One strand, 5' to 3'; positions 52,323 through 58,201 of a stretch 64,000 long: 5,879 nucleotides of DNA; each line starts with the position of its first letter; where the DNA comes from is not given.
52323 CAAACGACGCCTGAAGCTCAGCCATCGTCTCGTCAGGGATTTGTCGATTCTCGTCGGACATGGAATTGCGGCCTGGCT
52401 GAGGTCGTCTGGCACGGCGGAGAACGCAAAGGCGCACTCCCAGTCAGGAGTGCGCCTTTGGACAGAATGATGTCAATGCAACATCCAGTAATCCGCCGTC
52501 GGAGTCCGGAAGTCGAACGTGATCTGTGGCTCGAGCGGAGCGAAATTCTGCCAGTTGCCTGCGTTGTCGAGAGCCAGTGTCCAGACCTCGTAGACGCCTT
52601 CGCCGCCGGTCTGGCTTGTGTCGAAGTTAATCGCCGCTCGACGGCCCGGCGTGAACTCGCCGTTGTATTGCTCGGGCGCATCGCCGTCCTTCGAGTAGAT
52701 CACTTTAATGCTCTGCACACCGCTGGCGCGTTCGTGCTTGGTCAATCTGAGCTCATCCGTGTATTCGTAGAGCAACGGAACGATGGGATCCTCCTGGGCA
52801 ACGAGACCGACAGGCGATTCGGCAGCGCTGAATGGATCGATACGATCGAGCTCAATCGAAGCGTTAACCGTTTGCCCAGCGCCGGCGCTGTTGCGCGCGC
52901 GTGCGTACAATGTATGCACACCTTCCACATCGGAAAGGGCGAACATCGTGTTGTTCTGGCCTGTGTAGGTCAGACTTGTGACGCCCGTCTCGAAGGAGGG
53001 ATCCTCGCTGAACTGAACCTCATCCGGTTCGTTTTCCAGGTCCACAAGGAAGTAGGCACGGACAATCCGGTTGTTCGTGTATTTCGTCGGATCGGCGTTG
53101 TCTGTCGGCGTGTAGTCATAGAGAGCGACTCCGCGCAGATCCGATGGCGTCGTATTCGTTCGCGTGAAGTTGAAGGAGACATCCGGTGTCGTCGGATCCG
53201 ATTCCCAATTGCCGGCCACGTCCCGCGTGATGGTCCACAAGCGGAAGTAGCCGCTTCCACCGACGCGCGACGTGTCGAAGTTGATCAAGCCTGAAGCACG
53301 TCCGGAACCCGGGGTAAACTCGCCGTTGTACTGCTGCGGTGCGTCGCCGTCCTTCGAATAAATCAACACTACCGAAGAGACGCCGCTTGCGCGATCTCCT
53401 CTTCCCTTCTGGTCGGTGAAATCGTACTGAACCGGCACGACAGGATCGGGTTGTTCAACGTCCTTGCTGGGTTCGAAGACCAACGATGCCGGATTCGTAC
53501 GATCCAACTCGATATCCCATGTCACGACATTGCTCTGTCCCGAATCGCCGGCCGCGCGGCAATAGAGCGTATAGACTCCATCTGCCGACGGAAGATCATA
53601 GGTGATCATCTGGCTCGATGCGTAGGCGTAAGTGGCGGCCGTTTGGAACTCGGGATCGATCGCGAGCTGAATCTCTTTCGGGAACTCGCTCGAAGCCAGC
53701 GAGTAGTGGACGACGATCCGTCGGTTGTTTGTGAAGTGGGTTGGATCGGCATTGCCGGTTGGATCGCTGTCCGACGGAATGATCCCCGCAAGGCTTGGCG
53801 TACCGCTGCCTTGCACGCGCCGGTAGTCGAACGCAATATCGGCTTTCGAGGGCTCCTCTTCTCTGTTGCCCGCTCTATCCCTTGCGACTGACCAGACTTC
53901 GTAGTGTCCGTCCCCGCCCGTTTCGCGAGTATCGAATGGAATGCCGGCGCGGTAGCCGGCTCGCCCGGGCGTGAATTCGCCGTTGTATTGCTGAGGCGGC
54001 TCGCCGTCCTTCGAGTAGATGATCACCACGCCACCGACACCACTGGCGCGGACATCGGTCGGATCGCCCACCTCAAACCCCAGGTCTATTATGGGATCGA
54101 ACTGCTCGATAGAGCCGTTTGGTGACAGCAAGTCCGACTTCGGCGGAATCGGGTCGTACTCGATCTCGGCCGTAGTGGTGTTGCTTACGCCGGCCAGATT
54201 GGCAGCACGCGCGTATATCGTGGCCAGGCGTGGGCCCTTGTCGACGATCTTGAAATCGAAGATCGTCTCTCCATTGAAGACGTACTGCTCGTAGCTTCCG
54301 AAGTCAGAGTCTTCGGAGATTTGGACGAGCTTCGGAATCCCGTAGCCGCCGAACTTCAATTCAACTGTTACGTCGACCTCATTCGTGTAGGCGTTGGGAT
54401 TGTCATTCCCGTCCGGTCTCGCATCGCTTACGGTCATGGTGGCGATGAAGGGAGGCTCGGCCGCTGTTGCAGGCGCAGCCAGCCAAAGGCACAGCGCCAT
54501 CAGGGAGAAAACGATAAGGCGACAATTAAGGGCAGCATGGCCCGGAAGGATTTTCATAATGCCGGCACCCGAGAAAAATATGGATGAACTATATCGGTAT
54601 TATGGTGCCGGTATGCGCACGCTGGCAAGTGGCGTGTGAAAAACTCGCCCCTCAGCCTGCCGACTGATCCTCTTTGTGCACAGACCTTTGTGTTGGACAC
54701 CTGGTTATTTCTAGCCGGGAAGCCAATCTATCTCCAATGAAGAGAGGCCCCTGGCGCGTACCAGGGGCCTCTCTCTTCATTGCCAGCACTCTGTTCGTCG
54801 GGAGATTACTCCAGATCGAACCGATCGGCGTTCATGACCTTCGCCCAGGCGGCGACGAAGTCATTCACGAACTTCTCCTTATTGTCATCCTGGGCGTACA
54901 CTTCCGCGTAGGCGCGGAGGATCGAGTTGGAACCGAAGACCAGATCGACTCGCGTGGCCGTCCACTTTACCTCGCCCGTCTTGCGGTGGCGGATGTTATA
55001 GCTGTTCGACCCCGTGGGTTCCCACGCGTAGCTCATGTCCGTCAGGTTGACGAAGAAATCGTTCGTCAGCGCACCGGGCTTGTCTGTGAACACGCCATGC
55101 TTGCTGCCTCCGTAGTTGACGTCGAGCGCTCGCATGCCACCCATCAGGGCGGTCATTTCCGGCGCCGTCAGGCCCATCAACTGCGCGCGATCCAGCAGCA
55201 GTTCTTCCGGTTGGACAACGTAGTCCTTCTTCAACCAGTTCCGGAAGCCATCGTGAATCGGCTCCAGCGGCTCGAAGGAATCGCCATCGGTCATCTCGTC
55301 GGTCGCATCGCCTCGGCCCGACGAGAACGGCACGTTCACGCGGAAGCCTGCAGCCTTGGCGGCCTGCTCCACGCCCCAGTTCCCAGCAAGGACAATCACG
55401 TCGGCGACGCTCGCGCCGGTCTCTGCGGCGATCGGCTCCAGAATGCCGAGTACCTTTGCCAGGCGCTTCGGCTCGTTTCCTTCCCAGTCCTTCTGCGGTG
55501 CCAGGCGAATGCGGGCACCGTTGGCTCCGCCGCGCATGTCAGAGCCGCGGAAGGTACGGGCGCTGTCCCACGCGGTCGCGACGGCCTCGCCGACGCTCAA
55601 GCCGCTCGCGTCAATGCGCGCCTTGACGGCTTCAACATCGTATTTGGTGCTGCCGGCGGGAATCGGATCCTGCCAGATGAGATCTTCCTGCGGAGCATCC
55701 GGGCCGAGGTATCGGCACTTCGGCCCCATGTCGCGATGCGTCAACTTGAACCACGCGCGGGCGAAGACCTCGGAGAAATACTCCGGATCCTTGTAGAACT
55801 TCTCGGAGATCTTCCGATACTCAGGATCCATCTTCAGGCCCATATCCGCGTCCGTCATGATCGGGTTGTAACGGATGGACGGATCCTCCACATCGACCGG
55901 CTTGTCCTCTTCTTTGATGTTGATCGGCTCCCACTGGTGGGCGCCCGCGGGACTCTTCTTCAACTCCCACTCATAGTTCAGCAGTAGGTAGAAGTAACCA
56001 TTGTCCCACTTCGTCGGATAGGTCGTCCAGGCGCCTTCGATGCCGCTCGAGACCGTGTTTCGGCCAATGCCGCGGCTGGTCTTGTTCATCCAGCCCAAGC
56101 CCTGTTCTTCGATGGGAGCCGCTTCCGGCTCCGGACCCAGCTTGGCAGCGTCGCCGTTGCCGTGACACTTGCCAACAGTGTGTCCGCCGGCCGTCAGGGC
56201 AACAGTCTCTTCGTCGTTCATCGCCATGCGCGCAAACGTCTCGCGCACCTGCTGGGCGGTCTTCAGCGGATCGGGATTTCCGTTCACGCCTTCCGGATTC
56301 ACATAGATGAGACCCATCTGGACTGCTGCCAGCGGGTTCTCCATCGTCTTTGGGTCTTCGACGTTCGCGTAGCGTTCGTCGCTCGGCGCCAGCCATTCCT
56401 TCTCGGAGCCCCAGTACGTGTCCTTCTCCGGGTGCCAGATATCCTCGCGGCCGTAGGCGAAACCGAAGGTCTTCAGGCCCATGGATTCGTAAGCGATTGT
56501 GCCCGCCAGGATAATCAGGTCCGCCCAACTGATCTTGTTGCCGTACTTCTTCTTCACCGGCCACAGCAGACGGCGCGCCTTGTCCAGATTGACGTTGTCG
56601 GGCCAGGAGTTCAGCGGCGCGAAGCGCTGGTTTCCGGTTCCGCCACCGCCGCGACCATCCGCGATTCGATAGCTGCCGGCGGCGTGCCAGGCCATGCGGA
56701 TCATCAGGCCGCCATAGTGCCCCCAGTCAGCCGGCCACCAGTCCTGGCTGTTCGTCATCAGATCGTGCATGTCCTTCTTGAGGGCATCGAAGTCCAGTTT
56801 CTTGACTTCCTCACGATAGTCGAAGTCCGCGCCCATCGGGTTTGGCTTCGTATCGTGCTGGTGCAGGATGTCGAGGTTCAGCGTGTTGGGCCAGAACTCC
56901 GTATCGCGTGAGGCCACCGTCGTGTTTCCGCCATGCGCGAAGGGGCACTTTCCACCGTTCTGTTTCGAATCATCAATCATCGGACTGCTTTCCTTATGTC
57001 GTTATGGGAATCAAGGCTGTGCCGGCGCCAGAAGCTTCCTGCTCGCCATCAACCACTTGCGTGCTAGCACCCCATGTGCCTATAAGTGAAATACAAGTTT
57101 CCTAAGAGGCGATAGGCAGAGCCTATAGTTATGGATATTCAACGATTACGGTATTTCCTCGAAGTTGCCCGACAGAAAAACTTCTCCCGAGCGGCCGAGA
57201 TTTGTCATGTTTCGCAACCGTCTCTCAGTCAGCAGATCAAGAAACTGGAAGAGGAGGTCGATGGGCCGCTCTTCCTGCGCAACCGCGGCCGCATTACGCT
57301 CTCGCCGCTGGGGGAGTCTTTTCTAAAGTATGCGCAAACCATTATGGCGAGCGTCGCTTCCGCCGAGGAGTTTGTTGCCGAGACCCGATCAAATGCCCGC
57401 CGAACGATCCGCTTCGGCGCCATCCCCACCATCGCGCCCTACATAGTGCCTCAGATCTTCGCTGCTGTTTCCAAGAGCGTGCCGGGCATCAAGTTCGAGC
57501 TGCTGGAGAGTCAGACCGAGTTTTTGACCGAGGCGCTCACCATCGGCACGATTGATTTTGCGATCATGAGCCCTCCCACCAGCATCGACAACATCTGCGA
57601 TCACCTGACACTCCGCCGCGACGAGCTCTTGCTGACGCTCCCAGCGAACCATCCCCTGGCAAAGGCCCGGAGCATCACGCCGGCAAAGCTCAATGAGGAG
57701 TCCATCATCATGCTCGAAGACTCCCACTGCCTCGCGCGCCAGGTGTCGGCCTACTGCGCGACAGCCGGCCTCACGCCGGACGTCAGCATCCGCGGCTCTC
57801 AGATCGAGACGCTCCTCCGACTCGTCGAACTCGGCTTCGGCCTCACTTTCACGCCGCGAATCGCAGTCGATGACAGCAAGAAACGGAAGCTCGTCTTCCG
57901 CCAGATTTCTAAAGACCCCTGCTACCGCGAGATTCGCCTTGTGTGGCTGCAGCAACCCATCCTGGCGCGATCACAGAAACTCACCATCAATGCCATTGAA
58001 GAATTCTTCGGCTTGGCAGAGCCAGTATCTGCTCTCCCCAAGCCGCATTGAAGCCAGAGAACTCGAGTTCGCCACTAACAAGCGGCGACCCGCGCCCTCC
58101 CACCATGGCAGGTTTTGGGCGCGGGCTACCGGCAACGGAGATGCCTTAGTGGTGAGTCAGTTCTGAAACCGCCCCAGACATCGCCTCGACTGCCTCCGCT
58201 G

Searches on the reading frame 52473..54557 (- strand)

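Call 16: search_protein_families(library=pfam, proteins=[window:52473-54557:-], max_evalue=0.001)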
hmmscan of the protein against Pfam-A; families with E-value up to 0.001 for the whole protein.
window:52473-54557:- (694 aa): 1 family
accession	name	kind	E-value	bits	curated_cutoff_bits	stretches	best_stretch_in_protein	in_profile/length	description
PF19077.6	Big_13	-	2e-06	28.6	27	0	208-240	66-97/102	Bacterial Ig-like domain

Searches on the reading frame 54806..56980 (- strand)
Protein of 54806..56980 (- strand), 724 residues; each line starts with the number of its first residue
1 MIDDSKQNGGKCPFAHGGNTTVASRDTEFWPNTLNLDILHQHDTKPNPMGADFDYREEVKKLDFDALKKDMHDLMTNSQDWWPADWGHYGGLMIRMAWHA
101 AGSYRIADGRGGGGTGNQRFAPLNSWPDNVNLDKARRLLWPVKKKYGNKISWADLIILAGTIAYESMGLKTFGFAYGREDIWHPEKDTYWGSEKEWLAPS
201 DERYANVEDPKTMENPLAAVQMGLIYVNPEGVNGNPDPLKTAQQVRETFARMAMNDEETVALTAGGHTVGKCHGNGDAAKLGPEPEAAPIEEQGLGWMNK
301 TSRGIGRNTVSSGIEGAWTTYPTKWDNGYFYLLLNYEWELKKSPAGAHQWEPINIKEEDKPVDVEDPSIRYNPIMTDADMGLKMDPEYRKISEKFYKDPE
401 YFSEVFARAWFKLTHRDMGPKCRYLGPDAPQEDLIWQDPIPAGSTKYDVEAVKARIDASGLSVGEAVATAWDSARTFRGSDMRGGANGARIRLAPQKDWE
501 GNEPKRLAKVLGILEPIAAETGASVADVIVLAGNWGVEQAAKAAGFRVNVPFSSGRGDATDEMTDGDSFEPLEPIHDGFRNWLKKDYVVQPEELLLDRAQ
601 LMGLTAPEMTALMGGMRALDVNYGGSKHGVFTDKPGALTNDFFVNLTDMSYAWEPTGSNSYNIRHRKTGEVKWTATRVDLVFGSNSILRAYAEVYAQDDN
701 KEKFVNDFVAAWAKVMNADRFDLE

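Call 16: search_protein_families(library=pfam, proteins=[window:54806-56980:-], max_evalue=0.001)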
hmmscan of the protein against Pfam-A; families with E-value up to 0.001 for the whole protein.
window:54806-56980:- (724 aa): 1 family
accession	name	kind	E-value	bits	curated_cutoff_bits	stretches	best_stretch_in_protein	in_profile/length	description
PF00141.28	peroxidase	-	1.4e-72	244.8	27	2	84-397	10-236/237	Peroxidase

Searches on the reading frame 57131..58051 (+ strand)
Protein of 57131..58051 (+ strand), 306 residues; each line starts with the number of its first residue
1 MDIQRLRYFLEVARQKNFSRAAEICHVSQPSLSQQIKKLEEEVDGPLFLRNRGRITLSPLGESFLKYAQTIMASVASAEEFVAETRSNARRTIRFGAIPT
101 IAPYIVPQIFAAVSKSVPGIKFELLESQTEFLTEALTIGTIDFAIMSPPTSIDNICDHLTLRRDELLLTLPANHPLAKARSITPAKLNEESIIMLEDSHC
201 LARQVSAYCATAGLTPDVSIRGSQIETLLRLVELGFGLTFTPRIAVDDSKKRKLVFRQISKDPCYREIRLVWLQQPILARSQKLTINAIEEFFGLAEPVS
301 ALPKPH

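Call 16: search_protein_families(library=pfam, proteins=[window:57131-58051:+], max_evalue=0.001)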
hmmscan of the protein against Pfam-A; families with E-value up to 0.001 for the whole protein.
window:57131-58051:+ (306 aa): 2 families
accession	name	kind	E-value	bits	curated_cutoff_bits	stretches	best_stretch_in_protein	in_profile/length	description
PF03466.25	LysR_substrate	-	2.4e-40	138.6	28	1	89-276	4-191/209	LysR substrate binding domain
PF00126.33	HTH_1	-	5.9e-21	74.6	26.6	1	4-62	2-60/60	Bacterial regulatory helix-turn-helix protein, lysR family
